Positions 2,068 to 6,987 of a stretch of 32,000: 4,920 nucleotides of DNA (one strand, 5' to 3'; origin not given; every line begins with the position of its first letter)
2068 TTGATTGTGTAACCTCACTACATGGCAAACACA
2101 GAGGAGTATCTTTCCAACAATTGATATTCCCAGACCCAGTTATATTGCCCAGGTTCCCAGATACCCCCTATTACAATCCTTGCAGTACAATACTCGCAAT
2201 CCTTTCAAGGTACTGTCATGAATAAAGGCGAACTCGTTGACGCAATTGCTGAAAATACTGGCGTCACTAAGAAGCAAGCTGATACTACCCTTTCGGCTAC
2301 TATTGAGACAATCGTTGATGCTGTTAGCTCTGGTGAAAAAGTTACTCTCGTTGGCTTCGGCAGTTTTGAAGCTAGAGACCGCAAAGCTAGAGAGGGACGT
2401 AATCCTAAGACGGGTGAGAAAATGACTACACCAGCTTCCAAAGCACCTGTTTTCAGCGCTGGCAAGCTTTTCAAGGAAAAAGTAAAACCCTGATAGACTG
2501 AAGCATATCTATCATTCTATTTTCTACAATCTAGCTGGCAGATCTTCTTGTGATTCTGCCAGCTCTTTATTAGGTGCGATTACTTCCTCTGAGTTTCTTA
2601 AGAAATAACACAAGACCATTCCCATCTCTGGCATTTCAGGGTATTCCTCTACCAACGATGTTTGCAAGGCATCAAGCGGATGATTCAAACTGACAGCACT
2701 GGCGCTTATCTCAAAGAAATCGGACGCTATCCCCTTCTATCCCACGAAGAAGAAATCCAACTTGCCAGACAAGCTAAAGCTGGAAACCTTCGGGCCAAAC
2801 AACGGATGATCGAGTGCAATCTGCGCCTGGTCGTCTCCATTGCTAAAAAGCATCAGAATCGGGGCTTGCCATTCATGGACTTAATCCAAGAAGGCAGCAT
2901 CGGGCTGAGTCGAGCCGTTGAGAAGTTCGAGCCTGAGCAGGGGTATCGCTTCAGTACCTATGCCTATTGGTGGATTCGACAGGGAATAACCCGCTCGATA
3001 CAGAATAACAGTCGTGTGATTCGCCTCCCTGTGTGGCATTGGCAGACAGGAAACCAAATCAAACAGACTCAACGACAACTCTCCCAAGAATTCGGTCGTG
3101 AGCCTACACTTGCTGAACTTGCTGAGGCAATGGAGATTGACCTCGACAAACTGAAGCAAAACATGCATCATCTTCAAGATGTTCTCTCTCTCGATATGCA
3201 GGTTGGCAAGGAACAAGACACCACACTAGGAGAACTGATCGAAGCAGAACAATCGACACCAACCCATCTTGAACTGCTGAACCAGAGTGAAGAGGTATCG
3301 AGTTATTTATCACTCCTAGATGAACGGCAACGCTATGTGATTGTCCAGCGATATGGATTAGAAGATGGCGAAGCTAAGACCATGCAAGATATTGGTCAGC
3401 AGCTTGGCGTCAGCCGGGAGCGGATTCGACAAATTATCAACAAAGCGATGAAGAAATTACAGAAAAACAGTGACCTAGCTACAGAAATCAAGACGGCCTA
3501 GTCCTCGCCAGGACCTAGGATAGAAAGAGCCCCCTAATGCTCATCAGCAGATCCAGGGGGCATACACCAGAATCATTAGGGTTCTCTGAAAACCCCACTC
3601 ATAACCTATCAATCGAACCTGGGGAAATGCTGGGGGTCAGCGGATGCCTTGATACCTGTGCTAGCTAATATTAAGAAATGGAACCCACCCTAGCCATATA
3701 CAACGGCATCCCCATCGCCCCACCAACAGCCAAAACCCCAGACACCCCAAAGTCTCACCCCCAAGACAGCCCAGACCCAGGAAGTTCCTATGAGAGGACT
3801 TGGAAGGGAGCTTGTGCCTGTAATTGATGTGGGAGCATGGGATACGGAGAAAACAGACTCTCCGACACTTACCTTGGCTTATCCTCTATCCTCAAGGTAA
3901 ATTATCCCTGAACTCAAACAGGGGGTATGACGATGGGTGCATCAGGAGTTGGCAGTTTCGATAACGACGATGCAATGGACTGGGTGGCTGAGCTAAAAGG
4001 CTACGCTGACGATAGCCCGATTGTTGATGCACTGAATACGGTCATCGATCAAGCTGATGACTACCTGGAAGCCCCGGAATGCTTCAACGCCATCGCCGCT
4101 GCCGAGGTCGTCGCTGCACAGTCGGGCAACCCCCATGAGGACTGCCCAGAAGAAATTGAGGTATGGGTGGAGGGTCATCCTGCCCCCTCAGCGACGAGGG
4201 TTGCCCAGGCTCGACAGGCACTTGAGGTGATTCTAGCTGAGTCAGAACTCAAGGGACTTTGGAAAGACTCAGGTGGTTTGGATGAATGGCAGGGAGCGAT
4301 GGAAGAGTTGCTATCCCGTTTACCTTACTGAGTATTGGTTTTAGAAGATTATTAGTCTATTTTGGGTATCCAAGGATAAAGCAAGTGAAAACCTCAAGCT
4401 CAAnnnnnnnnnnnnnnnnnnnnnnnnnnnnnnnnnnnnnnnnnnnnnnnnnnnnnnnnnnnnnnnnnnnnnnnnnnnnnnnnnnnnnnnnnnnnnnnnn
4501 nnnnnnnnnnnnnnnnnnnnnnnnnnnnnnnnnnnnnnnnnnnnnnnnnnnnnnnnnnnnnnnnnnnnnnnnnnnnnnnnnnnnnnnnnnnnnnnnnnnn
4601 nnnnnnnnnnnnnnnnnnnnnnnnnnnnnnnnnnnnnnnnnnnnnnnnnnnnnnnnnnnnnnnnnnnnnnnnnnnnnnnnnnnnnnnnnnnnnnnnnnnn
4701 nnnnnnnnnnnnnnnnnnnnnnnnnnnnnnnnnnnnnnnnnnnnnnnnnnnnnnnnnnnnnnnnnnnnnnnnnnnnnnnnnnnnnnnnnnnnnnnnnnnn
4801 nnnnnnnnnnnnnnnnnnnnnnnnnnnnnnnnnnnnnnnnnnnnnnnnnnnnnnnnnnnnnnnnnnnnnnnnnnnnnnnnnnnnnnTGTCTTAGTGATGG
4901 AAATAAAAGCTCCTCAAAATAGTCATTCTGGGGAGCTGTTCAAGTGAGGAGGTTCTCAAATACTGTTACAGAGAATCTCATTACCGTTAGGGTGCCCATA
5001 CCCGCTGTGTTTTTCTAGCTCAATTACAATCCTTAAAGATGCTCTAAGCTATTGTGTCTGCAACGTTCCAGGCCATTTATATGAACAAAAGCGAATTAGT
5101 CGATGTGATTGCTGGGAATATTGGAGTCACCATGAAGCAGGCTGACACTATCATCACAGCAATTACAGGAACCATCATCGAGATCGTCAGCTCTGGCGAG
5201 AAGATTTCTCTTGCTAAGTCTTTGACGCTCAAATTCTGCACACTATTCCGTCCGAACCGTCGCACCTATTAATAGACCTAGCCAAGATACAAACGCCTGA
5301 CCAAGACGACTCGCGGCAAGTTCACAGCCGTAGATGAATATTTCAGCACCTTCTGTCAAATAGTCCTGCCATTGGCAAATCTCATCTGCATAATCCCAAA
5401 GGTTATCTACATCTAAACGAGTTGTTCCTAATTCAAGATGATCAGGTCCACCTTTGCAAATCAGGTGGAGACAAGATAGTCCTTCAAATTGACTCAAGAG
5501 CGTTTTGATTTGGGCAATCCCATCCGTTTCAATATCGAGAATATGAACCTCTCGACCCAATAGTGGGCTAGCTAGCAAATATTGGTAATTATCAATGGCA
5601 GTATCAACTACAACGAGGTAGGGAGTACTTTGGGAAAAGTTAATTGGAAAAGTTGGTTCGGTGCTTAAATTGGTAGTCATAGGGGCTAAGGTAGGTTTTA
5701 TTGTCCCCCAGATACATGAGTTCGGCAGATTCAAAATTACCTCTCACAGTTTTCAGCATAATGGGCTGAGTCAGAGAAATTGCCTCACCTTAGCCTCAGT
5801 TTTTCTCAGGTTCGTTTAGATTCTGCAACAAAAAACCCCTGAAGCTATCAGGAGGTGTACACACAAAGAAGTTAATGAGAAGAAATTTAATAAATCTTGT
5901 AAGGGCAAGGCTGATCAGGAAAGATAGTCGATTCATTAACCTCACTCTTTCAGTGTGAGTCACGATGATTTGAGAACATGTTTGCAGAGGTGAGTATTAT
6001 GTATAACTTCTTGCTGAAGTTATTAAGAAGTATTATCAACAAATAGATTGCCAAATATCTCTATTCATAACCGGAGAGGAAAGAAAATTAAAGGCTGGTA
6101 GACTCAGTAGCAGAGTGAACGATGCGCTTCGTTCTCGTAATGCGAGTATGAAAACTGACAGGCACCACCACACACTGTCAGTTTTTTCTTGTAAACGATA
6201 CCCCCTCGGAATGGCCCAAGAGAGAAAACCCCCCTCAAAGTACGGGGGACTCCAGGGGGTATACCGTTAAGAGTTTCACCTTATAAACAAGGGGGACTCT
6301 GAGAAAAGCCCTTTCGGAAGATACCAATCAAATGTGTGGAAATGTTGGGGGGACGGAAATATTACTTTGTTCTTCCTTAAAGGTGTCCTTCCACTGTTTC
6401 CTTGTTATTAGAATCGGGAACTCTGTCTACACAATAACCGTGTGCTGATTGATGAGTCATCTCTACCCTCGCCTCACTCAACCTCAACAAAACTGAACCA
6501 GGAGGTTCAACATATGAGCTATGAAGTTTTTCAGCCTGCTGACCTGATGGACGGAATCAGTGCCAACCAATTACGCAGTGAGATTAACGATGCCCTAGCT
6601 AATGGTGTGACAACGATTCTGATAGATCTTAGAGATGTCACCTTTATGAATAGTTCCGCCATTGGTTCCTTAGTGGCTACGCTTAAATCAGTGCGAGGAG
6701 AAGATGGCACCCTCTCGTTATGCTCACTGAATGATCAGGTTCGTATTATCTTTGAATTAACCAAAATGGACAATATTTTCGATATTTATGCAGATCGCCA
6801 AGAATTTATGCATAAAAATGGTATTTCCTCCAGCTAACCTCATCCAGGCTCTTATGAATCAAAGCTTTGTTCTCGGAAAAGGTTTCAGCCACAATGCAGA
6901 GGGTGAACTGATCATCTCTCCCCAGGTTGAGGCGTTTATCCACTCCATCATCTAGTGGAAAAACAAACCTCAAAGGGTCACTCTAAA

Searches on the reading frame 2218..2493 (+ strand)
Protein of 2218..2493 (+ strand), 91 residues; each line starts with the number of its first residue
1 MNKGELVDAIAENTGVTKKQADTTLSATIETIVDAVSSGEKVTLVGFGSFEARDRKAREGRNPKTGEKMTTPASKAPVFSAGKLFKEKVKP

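Call 72: search_protein_families(library=pfam, proteins=[window:2218-2493:+], max_evalue=0.01)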
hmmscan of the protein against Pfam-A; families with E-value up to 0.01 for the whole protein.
window:2218-2493:+ (91 aa): 3 families
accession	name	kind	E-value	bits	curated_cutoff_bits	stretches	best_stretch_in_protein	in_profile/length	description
PF00216.26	Bac_DNA_binding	-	1.1e-33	115.7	22.4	1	1-90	1-90/90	Bacterial DNA-binding protein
PF18291.6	HU-HIG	-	6.8e-07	29.8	26.2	1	4-89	35-118/125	HU domain fused to wHTH, Ig, or Glycine-rich motif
PF18289.6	HU-CCDC81_euk_2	-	0.00025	21.5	26.1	1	9-57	9-59/75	CCDC81 eukaryotic HU domain 2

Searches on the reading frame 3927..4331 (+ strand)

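Call 72: search_protein_families(library=pfam, proteins=[window:3927-4331:+], max_evalue=0.01)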
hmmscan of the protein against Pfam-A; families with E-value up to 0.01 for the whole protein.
window:3927-4331:+ (134 aa): 1 family
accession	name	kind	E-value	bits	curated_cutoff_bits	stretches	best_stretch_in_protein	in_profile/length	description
PF14078.11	DUF4259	-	3.5e-37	128.6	22.8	1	4-123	1-132/133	Domain of unknown function (DUF4259)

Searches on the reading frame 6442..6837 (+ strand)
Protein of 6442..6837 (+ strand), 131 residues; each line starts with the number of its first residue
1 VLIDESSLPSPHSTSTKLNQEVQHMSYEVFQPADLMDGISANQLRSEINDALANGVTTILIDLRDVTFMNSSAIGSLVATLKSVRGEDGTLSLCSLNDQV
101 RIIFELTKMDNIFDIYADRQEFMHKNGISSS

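Call 72: search_protein_families(library=pfam, proteins=[window:6442-6837:+], max_evalue=0.01)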
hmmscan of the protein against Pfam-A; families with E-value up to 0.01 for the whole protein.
window:6442-6837:+ (131 aa): 2 families
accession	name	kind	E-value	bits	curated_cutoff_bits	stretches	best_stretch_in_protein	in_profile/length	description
PF01740.26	STAS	-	1.5e-17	63.8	22.6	1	30-121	13-105/106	STAS domain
PF13466.11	STAS_2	-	4.3e-10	40.1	29.2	1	40-110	11-80/80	STAS domain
